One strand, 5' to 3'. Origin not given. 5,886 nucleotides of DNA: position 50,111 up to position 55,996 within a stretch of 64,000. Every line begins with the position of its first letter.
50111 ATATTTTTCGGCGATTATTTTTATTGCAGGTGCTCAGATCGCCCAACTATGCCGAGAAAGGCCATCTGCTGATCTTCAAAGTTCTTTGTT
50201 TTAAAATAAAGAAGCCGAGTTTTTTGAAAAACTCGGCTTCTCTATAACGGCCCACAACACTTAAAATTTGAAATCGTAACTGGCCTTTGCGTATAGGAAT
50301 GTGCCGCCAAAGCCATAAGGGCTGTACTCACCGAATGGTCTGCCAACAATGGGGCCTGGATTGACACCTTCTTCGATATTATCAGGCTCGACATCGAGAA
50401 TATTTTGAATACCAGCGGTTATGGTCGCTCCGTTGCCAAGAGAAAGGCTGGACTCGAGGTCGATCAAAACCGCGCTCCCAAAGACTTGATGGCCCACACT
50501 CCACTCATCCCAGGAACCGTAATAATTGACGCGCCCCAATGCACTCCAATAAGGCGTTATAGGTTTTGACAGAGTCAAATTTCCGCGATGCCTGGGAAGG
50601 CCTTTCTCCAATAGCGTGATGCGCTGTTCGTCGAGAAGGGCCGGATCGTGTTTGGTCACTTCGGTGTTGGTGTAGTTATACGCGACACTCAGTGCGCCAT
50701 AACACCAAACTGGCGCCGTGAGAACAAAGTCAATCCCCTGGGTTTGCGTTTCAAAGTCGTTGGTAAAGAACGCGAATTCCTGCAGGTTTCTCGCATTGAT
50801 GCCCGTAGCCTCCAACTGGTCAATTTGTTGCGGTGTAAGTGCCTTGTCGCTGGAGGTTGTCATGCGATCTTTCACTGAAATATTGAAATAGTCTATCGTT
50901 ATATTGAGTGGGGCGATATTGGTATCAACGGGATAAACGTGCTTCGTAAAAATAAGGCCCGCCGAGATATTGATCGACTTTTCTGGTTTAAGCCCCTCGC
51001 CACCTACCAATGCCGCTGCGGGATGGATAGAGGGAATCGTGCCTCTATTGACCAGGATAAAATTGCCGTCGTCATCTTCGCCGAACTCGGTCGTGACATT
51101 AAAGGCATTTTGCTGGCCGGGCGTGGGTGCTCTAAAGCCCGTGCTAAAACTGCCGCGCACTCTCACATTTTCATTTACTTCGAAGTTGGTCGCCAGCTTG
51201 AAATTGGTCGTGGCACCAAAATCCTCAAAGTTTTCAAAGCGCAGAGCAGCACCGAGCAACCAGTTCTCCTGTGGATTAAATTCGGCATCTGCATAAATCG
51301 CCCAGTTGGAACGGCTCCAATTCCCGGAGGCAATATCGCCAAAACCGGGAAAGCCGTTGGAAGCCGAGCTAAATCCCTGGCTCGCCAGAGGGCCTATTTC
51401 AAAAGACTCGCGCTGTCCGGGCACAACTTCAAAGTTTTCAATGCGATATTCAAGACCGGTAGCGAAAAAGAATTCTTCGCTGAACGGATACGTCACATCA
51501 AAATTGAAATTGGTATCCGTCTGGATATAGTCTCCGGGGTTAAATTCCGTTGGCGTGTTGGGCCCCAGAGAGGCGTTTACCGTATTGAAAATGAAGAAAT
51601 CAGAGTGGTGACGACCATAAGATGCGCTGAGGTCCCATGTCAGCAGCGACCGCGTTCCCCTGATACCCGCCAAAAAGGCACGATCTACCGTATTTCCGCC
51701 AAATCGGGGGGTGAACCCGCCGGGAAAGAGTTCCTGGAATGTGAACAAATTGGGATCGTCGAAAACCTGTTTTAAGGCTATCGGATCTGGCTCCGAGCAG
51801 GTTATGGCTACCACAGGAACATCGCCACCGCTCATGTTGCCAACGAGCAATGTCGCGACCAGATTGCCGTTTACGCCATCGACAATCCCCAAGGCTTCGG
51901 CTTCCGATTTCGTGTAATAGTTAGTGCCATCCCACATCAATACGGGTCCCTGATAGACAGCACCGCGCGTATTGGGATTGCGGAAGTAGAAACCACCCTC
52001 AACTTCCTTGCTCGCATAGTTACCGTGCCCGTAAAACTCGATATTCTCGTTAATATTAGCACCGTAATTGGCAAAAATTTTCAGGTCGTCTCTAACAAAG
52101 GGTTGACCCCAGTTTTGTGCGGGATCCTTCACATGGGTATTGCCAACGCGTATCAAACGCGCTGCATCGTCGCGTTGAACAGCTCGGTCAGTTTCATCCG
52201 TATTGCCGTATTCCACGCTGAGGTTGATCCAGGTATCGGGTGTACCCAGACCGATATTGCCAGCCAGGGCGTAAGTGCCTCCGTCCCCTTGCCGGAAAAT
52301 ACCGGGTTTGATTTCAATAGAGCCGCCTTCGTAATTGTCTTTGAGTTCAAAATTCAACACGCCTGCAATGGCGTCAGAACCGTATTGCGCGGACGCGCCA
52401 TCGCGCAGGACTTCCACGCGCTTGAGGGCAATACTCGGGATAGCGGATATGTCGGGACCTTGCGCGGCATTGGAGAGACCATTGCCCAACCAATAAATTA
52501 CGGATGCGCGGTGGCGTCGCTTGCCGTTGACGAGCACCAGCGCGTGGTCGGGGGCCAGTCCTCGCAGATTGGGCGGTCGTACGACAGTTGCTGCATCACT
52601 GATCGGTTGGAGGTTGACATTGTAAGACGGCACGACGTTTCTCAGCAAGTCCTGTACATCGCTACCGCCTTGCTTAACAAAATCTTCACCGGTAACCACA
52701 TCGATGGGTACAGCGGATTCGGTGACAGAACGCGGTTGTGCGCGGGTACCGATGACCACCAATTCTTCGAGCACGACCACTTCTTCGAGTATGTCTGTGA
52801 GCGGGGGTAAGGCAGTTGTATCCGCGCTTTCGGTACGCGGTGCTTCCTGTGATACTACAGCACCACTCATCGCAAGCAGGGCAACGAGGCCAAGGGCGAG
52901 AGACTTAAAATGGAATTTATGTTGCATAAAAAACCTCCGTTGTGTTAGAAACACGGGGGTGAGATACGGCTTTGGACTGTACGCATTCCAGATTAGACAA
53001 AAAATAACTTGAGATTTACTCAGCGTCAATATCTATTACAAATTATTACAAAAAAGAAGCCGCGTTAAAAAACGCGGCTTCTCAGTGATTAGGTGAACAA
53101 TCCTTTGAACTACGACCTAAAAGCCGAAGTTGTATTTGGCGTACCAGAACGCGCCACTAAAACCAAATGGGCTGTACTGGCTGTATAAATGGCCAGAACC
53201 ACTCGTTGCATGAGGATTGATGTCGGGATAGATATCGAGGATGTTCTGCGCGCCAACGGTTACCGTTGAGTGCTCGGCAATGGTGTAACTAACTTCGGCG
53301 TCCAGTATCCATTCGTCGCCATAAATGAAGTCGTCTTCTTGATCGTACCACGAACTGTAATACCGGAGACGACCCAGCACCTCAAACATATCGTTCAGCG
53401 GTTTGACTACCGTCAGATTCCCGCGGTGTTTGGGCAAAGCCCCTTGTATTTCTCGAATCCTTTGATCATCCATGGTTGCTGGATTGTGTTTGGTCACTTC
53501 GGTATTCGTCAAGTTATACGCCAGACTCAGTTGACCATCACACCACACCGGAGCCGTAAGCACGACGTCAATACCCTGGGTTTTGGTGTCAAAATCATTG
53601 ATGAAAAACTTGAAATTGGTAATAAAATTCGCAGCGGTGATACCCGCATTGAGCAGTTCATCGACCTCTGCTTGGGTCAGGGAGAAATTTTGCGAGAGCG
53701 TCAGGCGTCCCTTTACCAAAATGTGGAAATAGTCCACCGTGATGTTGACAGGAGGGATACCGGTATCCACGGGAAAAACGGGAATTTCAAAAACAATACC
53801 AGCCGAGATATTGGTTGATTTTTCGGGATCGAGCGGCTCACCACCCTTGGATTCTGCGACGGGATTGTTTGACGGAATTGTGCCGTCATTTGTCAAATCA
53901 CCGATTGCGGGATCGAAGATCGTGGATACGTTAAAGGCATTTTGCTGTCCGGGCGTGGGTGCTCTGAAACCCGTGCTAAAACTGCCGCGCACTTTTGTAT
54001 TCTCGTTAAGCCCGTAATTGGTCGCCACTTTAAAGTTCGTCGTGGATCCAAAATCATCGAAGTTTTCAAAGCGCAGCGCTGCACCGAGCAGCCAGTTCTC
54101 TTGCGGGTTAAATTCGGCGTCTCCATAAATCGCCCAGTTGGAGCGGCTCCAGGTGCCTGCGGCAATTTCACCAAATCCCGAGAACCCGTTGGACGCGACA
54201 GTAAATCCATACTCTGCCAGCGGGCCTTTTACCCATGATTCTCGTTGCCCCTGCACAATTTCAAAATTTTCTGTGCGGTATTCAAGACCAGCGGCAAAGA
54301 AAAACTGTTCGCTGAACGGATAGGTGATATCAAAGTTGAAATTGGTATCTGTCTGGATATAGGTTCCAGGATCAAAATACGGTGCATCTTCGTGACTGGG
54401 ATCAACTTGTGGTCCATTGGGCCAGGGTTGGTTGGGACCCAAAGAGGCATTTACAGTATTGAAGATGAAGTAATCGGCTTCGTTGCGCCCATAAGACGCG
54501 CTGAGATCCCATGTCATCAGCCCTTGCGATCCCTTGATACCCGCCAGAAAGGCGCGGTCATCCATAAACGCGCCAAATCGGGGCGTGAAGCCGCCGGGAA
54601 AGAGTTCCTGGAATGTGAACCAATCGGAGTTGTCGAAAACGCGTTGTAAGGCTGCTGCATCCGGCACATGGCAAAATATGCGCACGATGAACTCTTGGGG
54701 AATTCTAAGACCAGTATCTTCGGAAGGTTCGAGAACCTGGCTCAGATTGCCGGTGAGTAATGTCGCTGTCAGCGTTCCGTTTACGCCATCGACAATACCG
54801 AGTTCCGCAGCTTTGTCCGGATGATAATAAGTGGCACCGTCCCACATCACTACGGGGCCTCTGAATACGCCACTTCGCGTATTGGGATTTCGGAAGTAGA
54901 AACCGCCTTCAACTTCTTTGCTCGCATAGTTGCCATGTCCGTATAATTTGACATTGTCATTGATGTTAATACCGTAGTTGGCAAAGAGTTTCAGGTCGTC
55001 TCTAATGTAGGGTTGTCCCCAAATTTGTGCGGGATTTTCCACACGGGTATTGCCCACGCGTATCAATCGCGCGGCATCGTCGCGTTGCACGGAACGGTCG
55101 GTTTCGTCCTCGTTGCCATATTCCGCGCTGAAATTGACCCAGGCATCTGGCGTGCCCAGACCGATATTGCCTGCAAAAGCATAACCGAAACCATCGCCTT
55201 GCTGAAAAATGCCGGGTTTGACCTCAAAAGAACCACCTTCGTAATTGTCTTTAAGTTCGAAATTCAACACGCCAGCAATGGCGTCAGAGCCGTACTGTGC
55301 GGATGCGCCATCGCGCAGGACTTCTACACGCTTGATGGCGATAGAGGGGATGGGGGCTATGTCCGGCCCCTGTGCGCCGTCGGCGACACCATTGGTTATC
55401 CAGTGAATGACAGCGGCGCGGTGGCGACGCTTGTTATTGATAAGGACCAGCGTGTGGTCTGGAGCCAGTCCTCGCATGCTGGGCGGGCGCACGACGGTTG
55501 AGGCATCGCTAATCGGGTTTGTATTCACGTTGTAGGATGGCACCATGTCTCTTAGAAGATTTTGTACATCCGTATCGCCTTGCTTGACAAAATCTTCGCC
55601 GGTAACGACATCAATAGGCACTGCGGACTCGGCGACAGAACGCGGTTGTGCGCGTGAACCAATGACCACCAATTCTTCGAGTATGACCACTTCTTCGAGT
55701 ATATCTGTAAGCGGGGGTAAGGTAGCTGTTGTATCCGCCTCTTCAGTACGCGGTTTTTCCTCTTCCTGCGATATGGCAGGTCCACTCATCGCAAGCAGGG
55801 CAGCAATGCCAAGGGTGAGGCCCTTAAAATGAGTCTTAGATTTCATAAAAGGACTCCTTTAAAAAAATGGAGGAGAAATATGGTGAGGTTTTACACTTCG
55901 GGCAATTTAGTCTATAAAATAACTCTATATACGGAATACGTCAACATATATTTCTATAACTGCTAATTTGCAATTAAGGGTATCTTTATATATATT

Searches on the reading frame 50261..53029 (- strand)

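Call 90: search_protein_families(library=pfam, proteins=[window:50261-53029:-], max_evalue=0.001)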
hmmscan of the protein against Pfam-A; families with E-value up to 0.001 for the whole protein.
window:50261-53029:- (922 aa): 2 families
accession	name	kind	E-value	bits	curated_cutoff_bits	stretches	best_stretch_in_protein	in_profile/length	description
PF00593.30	TonB_dep_Rec_b-barrel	-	5.2e-33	116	27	1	441-877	53-436/436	TonB dependent receptor-like, beta-barrel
PF07715.20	Plug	-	8.4e-20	71.7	23.9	1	103-224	3-107/107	TonB-dependent Receptor Plug Domain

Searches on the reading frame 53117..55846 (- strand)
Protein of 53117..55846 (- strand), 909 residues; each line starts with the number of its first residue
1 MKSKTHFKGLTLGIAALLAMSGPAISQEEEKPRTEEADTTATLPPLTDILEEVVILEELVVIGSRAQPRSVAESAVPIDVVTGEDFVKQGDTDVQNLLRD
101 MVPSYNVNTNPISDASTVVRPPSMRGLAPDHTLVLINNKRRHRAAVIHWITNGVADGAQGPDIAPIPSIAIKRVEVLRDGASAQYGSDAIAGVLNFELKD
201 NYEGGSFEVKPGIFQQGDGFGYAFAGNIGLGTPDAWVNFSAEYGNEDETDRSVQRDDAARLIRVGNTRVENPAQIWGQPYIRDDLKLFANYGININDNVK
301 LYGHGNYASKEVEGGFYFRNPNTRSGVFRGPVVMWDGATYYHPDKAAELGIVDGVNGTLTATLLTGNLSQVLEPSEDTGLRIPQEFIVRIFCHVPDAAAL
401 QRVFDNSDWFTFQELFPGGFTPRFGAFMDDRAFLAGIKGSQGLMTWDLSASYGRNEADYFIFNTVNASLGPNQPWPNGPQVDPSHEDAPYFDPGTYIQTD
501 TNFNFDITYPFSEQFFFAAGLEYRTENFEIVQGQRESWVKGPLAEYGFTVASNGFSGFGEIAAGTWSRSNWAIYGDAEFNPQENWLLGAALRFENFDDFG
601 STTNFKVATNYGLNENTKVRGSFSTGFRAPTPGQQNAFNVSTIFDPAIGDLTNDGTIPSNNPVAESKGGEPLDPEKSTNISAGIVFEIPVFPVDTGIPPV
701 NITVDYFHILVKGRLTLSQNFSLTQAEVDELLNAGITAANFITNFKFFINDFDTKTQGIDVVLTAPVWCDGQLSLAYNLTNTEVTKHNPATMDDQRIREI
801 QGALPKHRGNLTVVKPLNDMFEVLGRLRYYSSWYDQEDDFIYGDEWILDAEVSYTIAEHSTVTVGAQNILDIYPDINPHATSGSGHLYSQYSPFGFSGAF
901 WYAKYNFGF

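Call 90: search_protein_families(library=pfam, proteins=[window:53117-55846:-], max_evalue=0.001)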
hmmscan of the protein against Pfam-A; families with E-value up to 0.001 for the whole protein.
window:53117-55846:- (909 aa): 2 families
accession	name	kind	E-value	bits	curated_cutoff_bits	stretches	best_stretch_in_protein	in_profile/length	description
PF00593.30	TonB_dep_Rec_b-barrel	-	4.5e-32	112.9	27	1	406-869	18-436/436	TonB dependent receptor-like, beta-barrel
PF07715.20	Plug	-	4.9e-19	69.3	23.9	1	72-193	3-107/107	TonB-dependent Receptor Plug Domain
